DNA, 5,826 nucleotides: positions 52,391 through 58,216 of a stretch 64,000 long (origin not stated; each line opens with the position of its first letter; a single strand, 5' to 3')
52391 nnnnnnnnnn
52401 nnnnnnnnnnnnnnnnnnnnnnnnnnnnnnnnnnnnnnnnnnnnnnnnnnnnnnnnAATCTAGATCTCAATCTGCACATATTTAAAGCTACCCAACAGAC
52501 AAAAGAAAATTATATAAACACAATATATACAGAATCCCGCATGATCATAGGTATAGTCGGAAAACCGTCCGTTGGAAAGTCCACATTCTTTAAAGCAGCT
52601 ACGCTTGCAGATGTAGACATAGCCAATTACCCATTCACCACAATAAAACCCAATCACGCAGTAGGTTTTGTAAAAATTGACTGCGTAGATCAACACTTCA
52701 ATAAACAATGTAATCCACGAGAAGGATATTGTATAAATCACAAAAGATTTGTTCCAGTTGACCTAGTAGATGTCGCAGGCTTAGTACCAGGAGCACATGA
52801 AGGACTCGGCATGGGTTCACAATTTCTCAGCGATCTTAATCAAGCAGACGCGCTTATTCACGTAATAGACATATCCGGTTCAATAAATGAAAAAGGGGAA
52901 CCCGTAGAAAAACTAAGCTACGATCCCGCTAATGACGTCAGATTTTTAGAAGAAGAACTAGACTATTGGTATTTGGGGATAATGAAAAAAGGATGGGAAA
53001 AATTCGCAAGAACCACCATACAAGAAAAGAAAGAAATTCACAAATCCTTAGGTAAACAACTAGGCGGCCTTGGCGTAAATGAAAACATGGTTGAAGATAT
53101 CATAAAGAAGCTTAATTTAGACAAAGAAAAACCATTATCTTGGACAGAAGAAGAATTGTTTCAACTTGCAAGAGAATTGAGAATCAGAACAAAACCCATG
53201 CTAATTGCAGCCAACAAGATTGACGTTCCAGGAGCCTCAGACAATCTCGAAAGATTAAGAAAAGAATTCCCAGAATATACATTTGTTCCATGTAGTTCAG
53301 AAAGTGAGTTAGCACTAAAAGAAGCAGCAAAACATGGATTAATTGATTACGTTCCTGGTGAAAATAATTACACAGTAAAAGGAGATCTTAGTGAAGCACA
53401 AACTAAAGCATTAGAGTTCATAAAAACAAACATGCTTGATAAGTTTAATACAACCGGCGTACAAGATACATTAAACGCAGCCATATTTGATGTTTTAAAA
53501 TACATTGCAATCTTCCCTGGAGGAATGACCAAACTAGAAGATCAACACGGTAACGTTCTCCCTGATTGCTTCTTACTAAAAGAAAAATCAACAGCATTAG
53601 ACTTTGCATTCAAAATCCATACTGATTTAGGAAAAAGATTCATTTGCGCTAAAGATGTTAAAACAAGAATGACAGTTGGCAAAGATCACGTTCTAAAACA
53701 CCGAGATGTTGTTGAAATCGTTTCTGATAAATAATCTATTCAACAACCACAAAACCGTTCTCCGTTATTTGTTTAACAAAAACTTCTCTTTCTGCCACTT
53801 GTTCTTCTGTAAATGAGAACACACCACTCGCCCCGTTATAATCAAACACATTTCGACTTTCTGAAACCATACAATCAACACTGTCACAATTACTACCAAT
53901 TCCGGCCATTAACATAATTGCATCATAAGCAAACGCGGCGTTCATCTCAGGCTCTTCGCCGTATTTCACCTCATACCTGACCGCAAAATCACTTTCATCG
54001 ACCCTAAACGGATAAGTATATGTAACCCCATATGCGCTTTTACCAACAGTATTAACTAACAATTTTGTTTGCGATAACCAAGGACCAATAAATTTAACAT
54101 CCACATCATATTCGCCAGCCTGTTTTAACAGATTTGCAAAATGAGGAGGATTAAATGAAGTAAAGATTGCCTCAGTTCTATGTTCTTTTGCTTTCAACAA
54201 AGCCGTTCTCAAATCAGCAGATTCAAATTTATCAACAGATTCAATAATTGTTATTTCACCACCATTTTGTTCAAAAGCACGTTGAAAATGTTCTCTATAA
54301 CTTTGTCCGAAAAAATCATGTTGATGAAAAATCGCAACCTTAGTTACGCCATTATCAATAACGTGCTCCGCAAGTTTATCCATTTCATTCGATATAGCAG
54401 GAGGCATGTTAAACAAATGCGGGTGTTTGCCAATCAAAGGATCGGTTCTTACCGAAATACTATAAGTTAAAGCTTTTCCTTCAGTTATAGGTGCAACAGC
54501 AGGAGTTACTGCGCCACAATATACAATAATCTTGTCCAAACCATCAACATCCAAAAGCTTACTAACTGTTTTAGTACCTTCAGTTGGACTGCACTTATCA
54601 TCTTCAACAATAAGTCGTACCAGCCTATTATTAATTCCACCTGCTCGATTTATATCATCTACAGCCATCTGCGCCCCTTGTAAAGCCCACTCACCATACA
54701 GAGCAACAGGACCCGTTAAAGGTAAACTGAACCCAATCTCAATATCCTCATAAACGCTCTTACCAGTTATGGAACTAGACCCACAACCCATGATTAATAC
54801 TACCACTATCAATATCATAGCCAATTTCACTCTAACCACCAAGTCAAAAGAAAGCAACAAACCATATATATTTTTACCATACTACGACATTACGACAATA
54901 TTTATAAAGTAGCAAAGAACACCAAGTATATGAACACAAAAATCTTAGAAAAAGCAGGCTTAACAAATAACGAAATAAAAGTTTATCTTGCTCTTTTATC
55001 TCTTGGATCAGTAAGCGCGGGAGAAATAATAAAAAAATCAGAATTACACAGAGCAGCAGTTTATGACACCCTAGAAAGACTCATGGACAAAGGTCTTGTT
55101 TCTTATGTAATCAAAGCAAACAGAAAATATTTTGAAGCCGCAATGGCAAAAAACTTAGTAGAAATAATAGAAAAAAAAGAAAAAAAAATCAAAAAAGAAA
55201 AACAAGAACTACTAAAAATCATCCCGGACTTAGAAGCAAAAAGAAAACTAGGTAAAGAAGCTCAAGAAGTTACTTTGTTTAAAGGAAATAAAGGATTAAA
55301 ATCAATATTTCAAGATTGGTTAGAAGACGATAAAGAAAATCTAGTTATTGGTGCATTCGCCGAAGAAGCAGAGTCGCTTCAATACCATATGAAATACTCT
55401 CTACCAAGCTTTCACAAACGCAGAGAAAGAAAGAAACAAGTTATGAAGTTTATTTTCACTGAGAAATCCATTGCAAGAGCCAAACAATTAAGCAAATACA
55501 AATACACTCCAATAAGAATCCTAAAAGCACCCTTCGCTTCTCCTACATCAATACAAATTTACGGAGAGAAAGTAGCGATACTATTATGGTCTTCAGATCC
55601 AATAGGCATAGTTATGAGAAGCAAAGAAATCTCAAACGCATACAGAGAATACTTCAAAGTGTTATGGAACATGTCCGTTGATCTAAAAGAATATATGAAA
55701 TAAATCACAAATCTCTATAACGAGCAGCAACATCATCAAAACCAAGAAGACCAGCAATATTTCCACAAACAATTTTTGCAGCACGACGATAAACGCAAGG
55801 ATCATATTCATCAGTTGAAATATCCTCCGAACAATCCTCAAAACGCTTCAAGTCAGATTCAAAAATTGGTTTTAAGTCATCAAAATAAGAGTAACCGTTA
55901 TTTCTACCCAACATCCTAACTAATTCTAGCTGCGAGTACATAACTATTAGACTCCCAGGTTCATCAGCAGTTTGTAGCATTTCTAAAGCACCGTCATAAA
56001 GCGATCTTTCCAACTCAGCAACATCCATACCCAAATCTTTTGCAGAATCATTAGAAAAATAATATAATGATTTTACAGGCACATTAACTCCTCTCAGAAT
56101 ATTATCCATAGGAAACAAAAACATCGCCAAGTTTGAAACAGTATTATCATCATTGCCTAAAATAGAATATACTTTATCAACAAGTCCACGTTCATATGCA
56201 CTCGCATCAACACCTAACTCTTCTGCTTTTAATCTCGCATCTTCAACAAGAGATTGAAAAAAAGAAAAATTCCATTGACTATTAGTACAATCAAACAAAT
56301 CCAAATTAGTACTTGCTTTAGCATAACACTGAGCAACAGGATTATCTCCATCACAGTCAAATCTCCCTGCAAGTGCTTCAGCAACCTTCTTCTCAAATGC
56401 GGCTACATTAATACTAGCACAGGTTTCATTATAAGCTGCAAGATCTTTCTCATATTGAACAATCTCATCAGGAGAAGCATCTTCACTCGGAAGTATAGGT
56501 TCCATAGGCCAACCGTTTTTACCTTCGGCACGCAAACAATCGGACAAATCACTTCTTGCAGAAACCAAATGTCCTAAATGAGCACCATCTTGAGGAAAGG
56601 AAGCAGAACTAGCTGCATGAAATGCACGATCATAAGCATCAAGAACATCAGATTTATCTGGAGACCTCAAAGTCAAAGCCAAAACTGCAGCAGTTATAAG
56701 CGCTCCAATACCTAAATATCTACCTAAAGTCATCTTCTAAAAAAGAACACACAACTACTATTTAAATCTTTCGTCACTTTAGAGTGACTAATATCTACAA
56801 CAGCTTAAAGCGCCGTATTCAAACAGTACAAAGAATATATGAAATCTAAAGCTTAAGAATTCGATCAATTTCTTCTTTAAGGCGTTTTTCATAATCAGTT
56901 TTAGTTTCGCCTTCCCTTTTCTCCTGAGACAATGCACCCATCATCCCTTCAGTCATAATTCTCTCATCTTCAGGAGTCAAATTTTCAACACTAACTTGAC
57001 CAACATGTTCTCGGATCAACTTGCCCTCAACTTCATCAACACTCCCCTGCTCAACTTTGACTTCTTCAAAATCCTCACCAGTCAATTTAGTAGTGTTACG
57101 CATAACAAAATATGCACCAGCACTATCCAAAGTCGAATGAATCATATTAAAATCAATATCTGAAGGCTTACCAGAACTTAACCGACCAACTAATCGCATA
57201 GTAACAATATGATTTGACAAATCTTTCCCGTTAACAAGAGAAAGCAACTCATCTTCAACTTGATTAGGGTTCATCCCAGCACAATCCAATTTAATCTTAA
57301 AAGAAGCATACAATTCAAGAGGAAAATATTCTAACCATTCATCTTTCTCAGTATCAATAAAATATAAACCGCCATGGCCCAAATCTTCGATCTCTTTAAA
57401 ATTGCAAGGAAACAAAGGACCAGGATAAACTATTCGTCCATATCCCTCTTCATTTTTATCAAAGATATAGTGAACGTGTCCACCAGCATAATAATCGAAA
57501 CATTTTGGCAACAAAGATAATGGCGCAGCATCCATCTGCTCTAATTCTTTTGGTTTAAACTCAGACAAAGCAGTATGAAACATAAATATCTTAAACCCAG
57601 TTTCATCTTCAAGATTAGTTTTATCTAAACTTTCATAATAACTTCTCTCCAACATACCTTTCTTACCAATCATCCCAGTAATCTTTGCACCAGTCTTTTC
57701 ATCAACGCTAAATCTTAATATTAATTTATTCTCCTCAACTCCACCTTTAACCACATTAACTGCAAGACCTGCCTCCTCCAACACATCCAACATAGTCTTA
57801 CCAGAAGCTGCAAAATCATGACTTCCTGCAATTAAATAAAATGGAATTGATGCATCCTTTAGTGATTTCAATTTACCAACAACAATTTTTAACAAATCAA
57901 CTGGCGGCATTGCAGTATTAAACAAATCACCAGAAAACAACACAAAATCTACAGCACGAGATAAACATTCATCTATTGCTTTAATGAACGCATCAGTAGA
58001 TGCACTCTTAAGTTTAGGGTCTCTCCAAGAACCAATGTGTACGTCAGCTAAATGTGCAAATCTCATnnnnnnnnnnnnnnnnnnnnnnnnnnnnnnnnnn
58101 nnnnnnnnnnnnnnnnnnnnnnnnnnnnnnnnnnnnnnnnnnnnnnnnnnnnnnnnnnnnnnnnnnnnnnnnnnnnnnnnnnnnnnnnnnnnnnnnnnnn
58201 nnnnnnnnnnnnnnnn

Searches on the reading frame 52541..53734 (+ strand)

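Call 14: search_protein_families(library=pfam, proteins=[window:52541-53734:+], max_evalue=0.001)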
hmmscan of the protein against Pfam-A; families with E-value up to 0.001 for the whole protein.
window:52541-53734:+ (397 aa): 4 families
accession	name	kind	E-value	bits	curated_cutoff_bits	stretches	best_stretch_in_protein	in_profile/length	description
PF08438.16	YGR210-like_G4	-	1.2e-33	116.2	24.7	1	223-326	1-105/108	Obg-like GTPase YGR210-like, G4 motif-containing domain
PF01926.29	MMR_HSR1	-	3.3e-17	63.1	21.9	1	3-124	2-98/113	50S ribosome-binding GTPase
PF02824.27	TGS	-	7.6e-14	51.9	22.2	1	339-394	4-59/60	TGS domain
PF02421.24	FeoB_N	-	2.4e-05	24.3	27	1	3-38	3-38/156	Ferrous iron transport protein B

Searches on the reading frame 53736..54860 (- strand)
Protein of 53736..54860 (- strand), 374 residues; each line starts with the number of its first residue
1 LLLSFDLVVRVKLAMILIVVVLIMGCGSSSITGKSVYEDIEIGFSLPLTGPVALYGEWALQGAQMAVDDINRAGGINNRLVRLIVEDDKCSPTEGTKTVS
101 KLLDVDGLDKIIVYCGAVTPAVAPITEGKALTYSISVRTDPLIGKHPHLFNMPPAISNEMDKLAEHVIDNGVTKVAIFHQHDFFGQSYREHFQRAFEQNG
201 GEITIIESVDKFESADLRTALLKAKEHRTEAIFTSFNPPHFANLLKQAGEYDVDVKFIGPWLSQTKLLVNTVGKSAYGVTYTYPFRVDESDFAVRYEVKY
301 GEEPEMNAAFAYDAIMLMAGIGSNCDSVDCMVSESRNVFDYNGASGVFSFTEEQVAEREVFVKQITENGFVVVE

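Call 5: search_protein_families(library=pfam, proteins=[window:53736-54860:-], max_evalue=0.01)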
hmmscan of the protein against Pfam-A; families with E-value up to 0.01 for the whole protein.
window:53736-54860:- (374 aa): 3 families
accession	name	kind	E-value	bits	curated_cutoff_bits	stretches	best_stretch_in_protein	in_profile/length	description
PF13458.12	Peripla_BP_6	-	1.3e-45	157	31.7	1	40-368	2-341/343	Periplasmic binding protein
PF01094.35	ANF_receptor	-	1.4e-16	61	25.4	1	61-320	4-288/353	Receptor family ligand binding region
PF13433.12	Peripla_BP_5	-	7e-09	35.7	27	1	41-255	2-215/363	Periplasmic binding protein domain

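Call 56: search_solved_structures(query=window:53736-54860:-, max_evalue=1e-12)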
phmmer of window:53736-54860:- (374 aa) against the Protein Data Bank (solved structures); distinct sequences matched with E-value up to 1e-12: 13.
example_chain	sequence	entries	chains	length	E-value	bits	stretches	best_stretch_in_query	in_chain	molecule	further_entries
1z15_A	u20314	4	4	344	5.8e-20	75.1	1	38-291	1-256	Leu/Ile/Val-binding protein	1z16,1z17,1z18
2liv_A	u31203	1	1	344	2.1e-19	73.3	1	38-291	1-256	LEUCINE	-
4gnr_A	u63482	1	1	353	1.7e-18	70.3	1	38-361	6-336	ABC transporter substrate-binding protein-branched chain amino acid transport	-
1usg_A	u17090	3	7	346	1.4e-17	67.3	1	39-290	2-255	LEUCINE-SPECIFIC BINDING PROTEIN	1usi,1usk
2lbp_A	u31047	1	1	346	1.1e-16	64.4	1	39-290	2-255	LEUCINE-BINDING PROTEIN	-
3ipc_A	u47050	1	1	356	1.4e-16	64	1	39-353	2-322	ABC transporter, substrate binding protein (Amino acid)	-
3ip5_A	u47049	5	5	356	1.8e-16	63.6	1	39-353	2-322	ABC transporter, substrate binding protein (Amino acid)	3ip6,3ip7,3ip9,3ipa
8z0g_A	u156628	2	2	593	3.6e-16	62.7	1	49-312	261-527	Leu/Ile/Val-binding protein,Leu/Ile/Val-binding protein,mNeonGreen | NeIle,Leu/Ile/Val-binding protein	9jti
4n0q_A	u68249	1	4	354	2.4e-15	60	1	37-236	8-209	Leu/Ile/Val-binding protein homolog 3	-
3td9_A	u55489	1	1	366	2e-14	56.9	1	40-371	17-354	Branched chain amino acid ABC transporter, periplasmic amino acid-binding protein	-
3hut_A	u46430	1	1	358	7.5e-14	55.1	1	42-367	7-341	putative branched-chain amino acid ABC transporter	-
4ey3_A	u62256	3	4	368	2.8e-13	53.2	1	39-318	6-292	Twin-arginine translocation pathway signal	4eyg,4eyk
4mlc_A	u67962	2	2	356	5.3e-13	52.3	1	41-348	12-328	Extracellular ligand-binding receptor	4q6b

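Call 69: search_protein_families(library=ncbifam, proteins=[window:53736-54860:-], max_evalue=0.00001)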
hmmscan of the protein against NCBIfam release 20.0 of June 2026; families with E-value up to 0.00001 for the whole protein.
window:53736-54860:- (374 aa): 3 families
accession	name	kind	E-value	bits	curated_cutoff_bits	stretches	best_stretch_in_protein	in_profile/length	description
NF011933.0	PRK15404.1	subfamily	2.4e-25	89.4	477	1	21-290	8-279/370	high-affinity branched-chain amino acid ABC transporter substrate-binding protein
TIGR03669.1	urea_ABC_arch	equivalog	2.7e-06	26.6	494.8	1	49-204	10-165/375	urea ABC transporter substrate-binding protein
TIGR03407.1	urea_ABC_UrtA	exception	7e-06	25.2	492.75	0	40-129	1-91/361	urea ABC transporter substrate-binding protein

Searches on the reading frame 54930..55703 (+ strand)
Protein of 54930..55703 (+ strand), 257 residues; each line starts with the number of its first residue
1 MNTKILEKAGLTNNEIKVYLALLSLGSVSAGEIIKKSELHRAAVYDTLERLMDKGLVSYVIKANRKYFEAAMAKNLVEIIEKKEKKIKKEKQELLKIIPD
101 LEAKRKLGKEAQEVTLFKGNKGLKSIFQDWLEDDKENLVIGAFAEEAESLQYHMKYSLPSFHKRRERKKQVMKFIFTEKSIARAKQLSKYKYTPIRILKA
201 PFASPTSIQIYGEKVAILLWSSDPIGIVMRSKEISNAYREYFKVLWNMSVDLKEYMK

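Call 5: search_protein_families(library=pfam, proteins=[window:54930-55703:+], max_evalue=0.01)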
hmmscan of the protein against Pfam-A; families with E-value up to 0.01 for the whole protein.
window:54930-55703:+ (257 aa): 4 families
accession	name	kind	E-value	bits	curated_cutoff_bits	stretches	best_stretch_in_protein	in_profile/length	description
PF01978.25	TrmB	-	6.9e-17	61.5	25.6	1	6-70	1-64/68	Sugar-specific transcriptional regulator TrmB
PF03965.22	Penicillinase_R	-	0.00051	20.8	22.6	1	11-75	1-69/115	Penicillinase repressor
PF08221.17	HTH_9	-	0.0028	18.1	23.4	1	17-60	17-60/62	RNA polymerase III subunit RPC82 helix-turn-helix domain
PF01047.28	MarR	-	0.004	17.5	24.6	1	11-58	1-48/59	MarR family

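Call 69: search_protein_families(library=ncbifam, proteins=[window:54930-55703:+], max_evalue=0.00001)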
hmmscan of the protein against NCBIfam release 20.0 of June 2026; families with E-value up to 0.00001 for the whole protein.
window:54930-55703:+ (257 aa): 3 families
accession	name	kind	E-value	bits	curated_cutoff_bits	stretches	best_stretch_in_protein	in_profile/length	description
NF047390.1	TransRegTrmBL1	equivalog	8.3e-09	34.9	650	1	4-121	8-120/341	HTH-type sugar sensing transcriptional regulator TrmBL1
NF047392.1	TransRegTrmBHalo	equivalog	2.4e-07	30.1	500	1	5-138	12-135/349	HTH-type sugar sensing transcriptional regulator TrmB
NF040851.1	tran_reg_TrmB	equivalog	6.8e-07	28.8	600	1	4-93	9-105/338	HTH-type sugar-sensing transcriptional regulator TrmB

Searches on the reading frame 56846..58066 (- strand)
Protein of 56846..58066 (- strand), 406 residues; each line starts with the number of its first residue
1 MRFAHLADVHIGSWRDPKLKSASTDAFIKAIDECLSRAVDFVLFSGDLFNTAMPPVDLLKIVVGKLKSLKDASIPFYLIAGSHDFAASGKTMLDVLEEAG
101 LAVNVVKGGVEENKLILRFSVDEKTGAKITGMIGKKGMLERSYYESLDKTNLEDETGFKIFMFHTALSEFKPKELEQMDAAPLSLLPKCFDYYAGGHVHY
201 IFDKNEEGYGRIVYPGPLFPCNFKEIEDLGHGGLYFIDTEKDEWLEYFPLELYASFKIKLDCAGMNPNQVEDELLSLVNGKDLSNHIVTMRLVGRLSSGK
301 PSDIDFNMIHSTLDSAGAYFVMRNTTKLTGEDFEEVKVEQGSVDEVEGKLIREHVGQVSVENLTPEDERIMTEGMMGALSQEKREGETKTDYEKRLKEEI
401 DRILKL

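Call 14: search_protein_families(library=pfam, proteins=[window:56846-58066:-], max_evalue=0.001)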
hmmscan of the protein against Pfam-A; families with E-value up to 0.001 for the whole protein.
window:56846-58066:- (406 aa): 2 families
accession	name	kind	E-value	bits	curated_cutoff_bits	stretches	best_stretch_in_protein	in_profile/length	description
PF00149.33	Metallophos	-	3e-13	51.1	21.5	1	1-199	1-189/191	Calcineurin-like phosphoesterase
PF12850.12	Metallophos_2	-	9e-07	29.5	27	1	1-225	1-142/154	Calcineurin-like phosphoesterase superfamily domain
